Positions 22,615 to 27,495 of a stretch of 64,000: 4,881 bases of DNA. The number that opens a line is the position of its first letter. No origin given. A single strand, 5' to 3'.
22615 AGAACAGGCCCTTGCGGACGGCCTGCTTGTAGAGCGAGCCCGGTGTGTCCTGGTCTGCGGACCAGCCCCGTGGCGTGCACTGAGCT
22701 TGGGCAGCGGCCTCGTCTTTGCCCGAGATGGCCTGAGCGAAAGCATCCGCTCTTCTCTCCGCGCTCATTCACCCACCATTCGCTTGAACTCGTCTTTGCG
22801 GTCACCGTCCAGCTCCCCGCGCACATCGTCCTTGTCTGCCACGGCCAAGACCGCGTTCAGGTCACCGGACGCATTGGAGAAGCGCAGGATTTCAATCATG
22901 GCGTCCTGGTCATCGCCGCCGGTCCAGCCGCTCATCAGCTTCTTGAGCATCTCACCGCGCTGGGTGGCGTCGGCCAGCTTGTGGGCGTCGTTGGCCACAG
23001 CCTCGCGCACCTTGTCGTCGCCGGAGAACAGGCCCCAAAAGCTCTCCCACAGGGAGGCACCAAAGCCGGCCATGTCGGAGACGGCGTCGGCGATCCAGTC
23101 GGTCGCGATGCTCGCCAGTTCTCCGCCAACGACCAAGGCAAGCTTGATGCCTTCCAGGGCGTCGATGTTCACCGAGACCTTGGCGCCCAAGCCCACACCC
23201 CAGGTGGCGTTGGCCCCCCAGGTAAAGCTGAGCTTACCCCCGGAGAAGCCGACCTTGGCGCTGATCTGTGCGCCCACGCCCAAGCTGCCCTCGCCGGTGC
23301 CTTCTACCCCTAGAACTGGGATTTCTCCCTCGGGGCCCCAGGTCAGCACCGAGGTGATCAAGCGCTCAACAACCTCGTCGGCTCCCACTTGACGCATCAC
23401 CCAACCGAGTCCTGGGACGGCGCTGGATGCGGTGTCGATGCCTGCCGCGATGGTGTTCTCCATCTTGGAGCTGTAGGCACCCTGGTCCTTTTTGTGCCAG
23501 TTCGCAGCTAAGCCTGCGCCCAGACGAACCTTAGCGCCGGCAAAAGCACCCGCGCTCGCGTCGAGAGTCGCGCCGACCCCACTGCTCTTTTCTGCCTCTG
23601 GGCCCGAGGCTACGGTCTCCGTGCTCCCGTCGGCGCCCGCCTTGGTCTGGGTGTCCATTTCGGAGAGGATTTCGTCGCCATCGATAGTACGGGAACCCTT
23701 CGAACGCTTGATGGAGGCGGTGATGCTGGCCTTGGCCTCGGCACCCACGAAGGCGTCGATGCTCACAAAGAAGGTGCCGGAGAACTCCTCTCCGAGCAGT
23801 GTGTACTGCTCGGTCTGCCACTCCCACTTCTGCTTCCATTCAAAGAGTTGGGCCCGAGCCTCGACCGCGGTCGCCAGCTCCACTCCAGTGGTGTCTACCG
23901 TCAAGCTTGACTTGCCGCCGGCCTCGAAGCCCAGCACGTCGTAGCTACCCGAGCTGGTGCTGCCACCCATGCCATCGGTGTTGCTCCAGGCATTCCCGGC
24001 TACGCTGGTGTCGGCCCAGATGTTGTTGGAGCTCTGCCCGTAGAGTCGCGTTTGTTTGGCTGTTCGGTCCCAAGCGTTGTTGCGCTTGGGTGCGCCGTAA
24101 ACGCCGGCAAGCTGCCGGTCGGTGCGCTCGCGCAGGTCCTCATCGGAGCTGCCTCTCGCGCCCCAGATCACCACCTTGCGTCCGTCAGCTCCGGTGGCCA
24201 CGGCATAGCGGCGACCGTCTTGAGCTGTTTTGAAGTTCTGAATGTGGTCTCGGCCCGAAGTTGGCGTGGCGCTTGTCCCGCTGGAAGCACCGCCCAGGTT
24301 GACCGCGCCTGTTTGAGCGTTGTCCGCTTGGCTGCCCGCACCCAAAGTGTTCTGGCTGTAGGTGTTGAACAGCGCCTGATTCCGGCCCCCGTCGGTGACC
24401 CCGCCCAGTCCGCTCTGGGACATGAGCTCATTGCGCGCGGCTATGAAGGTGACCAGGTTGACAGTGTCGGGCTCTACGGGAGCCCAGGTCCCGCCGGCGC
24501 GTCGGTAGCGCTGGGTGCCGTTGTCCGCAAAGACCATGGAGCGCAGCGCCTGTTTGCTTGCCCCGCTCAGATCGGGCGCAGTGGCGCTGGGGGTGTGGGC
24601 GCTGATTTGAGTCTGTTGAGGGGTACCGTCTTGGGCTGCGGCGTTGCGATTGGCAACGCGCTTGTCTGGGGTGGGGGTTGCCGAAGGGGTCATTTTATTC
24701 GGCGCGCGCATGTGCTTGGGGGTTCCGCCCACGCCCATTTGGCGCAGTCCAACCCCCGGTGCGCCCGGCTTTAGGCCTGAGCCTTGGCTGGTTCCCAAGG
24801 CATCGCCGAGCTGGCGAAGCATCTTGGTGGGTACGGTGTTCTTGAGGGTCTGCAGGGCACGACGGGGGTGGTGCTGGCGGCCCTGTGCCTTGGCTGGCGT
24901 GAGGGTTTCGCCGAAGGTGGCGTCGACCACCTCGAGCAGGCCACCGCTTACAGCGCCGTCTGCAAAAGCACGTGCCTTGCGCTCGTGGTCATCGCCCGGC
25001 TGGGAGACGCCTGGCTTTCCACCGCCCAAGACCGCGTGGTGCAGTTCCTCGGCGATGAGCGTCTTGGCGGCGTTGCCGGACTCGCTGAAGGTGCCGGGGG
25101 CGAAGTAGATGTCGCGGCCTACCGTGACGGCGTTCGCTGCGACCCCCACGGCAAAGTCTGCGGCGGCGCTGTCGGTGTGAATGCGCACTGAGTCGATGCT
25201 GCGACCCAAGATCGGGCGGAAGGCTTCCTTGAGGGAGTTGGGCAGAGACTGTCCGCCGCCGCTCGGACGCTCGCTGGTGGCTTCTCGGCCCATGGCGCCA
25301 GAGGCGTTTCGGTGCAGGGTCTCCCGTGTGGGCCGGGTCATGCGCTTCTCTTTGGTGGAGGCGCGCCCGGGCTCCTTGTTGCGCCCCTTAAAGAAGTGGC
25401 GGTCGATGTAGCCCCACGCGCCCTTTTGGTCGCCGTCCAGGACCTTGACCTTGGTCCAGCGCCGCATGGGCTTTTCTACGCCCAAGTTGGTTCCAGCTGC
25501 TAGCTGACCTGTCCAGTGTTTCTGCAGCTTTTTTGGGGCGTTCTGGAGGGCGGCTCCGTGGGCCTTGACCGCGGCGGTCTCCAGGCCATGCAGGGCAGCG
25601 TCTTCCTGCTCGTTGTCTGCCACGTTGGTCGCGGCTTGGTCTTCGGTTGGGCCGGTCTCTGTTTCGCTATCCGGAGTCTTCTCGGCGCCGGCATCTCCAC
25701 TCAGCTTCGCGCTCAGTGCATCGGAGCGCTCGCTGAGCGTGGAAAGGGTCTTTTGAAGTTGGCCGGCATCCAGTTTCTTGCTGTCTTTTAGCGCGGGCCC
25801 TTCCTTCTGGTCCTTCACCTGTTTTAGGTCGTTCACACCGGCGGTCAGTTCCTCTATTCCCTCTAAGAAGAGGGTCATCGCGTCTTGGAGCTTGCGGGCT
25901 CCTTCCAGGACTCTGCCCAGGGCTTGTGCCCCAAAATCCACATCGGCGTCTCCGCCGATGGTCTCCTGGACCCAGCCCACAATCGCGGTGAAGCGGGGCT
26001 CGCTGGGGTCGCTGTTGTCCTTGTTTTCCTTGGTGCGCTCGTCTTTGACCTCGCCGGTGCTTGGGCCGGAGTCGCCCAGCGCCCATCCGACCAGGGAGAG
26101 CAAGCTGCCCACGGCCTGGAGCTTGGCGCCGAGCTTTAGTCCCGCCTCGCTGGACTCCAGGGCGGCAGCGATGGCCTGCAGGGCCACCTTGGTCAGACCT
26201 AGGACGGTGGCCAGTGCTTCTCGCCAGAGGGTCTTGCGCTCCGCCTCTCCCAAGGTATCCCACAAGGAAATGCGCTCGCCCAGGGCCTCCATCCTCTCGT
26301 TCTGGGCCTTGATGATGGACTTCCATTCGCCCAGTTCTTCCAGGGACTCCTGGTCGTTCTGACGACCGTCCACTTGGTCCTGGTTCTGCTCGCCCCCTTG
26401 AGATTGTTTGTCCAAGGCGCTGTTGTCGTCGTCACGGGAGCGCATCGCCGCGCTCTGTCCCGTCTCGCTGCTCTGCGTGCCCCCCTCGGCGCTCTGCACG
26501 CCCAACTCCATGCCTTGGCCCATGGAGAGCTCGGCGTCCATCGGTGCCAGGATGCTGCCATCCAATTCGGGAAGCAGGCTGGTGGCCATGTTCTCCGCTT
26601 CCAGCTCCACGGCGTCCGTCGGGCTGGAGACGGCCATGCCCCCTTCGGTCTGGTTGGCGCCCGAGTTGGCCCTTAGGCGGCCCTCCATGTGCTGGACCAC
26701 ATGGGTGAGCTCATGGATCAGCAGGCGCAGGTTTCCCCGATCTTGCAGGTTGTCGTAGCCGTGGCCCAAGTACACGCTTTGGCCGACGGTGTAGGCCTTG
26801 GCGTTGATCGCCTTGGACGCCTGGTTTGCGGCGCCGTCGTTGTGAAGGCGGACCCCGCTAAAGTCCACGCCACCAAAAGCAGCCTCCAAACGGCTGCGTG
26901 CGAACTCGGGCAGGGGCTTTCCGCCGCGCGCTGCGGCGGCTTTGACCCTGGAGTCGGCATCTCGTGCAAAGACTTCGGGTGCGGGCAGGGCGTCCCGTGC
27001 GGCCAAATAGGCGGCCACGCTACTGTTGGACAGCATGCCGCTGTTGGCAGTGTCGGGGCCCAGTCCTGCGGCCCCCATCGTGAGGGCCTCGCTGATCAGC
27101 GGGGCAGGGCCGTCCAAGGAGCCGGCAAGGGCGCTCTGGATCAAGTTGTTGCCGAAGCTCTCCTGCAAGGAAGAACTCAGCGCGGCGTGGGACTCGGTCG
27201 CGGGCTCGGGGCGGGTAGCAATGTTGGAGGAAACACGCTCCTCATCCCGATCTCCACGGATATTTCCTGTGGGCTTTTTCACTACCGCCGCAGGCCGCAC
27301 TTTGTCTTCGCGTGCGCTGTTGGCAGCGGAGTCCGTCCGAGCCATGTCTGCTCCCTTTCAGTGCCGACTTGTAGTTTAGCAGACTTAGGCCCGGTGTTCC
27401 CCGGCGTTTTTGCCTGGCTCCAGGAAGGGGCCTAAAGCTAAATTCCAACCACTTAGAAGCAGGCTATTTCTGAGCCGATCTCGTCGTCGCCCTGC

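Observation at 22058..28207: Orphan tandem-DUF4157 giant protein inside a translationally coupled four-gene module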

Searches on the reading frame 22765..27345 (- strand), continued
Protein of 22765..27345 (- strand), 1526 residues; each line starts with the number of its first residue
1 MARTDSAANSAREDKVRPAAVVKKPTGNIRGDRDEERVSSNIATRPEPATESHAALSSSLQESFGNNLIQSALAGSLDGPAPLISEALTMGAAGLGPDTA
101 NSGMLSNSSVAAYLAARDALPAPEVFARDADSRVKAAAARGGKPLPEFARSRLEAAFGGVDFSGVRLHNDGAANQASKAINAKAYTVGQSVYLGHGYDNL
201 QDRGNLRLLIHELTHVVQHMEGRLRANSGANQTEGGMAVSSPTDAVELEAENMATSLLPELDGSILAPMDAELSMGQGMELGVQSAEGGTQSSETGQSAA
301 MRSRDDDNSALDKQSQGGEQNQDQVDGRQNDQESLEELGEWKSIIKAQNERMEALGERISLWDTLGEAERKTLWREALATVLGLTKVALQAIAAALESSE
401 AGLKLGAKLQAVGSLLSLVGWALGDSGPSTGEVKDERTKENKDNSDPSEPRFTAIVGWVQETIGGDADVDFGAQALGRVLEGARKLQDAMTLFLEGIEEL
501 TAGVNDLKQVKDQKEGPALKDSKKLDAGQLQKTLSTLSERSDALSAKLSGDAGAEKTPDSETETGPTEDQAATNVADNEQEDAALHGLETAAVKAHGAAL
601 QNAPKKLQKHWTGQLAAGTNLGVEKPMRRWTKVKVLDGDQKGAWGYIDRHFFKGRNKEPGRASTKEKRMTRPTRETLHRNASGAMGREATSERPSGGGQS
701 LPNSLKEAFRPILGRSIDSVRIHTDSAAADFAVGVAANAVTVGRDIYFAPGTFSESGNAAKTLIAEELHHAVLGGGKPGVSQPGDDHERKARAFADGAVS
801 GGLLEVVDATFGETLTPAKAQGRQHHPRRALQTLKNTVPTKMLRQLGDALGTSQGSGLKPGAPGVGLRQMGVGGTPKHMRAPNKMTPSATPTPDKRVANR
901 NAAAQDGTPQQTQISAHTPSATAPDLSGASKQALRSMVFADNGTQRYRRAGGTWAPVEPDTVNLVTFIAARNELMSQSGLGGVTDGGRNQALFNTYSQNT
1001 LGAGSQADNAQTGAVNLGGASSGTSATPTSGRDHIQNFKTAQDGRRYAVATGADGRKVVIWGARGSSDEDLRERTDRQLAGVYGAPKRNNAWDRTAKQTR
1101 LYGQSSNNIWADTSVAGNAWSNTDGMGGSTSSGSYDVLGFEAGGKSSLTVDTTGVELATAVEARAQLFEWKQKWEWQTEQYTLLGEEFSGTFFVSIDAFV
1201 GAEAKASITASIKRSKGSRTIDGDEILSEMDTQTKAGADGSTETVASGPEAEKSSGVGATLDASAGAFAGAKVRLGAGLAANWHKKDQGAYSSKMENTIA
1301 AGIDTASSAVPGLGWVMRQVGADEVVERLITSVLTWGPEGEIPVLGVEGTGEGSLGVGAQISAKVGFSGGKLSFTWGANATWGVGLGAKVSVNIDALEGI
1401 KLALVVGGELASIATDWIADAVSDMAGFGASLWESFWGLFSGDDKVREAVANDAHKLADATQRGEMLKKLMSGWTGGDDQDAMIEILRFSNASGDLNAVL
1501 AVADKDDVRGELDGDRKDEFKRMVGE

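Call 15: find_encoding_contigs(protein=P0003, flank=10000, max_places=2)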
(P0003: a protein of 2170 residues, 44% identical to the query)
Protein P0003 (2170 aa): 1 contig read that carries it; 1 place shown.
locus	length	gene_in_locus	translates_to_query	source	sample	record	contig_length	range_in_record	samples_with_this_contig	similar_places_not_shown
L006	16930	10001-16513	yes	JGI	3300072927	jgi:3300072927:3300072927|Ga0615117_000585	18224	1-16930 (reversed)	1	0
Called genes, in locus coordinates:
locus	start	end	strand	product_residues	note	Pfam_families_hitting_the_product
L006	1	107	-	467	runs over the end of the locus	?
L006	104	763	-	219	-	PF02463:SMC_N (faint), PF00005:ABC_tran, PF13555:AAA_29 (weak), PF13304:AAA_21 (faint)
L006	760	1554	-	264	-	PF00109:ketoacyl-synt (weak)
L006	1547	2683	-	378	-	PF00109:ketoacyl-synt, PF02801:Ketoacyl-synt_C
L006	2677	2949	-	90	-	-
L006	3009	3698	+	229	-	PF00072:Response_reg, PF00196:GerE, PF04545:Sigma70_r4 (weak)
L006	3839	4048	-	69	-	-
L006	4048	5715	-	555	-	PF13625:Helicase_C_3, PF04851:ResIII, PF16203:ERCC3_RAD25_C, PF00271:Helicase_C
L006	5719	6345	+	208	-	PF07638:Sigma70_ECF (weak), PF04542:Sigma70_r2, PF08281:Sigma70_r4_2, PF04545:Sigma70_r4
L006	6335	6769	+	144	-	-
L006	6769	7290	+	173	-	-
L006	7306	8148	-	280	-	-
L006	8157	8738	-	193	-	-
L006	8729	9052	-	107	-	-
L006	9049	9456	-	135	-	PF08308:PEGA (weak)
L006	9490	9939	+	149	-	-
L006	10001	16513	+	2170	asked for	PF13699:eCIS_core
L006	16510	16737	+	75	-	-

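Call 16: find_encoding_contigs(protein=P0005, flank=10000, max_places=2)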
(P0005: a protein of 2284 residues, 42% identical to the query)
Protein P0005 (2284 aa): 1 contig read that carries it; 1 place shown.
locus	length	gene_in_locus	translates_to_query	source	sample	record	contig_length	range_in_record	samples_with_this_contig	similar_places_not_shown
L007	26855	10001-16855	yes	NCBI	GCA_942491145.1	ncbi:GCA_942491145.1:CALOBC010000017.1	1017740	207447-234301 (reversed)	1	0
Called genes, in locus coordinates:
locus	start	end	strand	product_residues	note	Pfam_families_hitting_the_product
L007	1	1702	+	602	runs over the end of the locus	PF00664:ABC_membrane, PF00005:ABC_tran, PF02463:SMC_N (faint)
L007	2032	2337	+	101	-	-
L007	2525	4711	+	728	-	PF11617:Cu-binding_MopE, PF01839:FG-GAP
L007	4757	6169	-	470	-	-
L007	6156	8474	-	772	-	PF17678:Glyco_hydro_92N, PF07971:Glyco_hydro_92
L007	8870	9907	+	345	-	PF10340:Say1_Mug180 (weak), PF20434:BD-FAE, PF07859:Abhydrolase_3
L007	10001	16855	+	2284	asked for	PF13699:eCIS_core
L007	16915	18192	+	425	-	-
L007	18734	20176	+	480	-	PF05127:NAT10_TcmA_helicase, PF13718:GNAT_acetyltr_2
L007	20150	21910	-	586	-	PF00587:tRNA-synt_2b, PF04073:tRNA_edit, PF03129:HGTP_anticodon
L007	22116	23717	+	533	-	PF00512:HisKA, PF02518:HATPase_c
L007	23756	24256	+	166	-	-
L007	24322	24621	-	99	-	-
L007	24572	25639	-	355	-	PF13384:HTH_23, PF13518:HTH_28 (weak), PF13551:HTH_29, PF13565:HTH_32, PF13592:HTH_33 (faint), PF13358:DDE_3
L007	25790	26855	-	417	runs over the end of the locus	PF01041:DegT_DnrJ_EryC1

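Call 19: search_solved_structures(query=window:22765-27345:-, max_evalue=1)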
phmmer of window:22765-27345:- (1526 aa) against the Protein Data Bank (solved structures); distinct sequences matched with E-value up to 1: 0.

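Call 45: find_encoding_contigs(protein=P0004, flank=10000, max_places=1)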
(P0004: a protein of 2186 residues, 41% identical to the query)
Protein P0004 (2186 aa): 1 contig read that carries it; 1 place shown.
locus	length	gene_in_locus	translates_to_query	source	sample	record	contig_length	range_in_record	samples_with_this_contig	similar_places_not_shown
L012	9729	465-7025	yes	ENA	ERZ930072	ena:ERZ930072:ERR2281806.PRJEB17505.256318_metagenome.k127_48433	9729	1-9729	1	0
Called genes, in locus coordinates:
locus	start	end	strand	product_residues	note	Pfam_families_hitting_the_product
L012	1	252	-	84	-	?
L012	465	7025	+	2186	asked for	PF13699:eCIS_core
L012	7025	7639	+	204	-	-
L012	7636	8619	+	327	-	PF13176:TPR_7 (faint), PF13424:TPR_12 (weak), PF17874:TPR_MalT (weak)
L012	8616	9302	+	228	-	PF00753:Lactamase_B, PF12706:Lactamase_B_2 (weak)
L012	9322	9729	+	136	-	?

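Call 96: search_protein_families(library=phrogs, proteins=[window:22765-27345:-], max_evalue=0.01)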
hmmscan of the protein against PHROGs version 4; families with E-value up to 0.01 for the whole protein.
window:22765-27345:- (1526 aa): 1 family
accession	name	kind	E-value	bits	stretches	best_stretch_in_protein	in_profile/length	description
phrog_10499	-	unknown function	0.0021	19.4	1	203-235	76-108/149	-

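Call 97: search_protein_families(library=padloc, proteins=[window:22765-27345:-], max_evalue=0.01)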
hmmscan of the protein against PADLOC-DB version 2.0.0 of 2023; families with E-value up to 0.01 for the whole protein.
window:22765-27345:- (1526 aa): 0 families

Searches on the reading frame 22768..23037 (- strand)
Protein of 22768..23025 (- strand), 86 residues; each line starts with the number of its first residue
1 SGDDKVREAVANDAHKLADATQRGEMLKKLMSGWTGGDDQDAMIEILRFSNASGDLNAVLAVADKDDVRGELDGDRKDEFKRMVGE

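Call 50: search_protein_families(library=pfam, proteins=[window:22768-23025:-], max_evalue=10)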
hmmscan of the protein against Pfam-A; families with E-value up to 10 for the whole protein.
window:22768-23025:- (86 aa): 0 families

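Call 85: search_solved_structures(query=A7, max_evalue=10, show_alignments=2)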
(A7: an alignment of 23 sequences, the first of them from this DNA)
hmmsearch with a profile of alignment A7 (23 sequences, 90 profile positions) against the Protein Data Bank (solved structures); distinct sequences matched with E-value up to 10: 4.
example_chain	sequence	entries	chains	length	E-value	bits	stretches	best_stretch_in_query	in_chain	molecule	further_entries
1yqt_A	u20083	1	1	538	1.1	12.3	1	46-74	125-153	RNase l inhibitor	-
5k8k_A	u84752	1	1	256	1.1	12.2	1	20-49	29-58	UDP-2,3-diacylglucosamine hydrolase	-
5ur2_A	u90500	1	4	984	1.1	12.2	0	17-52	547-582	Bifunctional protein PutA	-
5yv5_A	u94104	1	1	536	1.1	12.2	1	46-74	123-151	ATPase RIL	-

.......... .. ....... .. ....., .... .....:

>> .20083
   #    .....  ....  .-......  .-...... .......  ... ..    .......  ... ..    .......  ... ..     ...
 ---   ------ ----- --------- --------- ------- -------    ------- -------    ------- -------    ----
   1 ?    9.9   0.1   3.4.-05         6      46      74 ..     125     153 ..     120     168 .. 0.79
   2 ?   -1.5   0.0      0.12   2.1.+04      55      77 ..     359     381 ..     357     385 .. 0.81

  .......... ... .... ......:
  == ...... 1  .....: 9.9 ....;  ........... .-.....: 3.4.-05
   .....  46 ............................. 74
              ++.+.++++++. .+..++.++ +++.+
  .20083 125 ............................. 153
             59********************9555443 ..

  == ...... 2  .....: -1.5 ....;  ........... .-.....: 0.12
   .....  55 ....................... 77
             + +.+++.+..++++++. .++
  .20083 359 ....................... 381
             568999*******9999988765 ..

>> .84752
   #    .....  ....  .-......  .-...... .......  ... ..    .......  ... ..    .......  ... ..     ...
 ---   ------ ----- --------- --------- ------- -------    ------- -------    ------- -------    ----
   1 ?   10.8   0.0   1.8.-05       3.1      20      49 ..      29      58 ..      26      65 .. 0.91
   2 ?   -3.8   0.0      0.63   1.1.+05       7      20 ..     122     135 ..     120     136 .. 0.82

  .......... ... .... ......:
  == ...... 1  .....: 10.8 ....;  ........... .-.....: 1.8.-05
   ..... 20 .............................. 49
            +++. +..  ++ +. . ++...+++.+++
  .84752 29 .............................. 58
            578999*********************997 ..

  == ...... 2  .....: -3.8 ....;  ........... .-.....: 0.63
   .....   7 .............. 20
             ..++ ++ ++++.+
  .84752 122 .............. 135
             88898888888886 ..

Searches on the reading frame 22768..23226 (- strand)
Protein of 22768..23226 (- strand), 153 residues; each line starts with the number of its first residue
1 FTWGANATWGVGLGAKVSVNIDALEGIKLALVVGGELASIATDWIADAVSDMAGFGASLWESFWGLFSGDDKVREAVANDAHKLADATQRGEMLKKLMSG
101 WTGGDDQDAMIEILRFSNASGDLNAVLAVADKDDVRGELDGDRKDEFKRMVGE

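Call 80: find_related_loci(query=A6, collection=metagenome_contigs, flank=10000)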
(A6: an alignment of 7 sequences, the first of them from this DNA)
Query A6 (153 aa) in metagenome_contigs; peptide patterns used: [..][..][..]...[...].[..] (x = any residue, [..] = any of these).
217 stretches matched a pattern; 9 encode a relative of the query (tblastn E <= 1e-3); 9 distinct loci.
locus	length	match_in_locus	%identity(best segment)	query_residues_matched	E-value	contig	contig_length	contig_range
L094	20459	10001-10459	91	1-153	3e-91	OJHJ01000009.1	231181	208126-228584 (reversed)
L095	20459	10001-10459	91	1-153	3e-91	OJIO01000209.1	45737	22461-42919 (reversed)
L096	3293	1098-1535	41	1-147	3e-33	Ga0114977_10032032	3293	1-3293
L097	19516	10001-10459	44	1-152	4e-32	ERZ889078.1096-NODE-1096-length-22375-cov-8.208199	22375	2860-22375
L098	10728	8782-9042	33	66-150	3e-10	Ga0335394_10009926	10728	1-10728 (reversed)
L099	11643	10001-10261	33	66-150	3e-10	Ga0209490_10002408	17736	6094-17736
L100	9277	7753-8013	33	66-150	3e-10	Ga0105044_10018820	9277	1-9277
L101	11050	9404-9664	33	66-150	3e-10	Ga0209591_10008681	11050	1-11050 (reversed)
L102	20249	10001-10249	35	66-146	4e-10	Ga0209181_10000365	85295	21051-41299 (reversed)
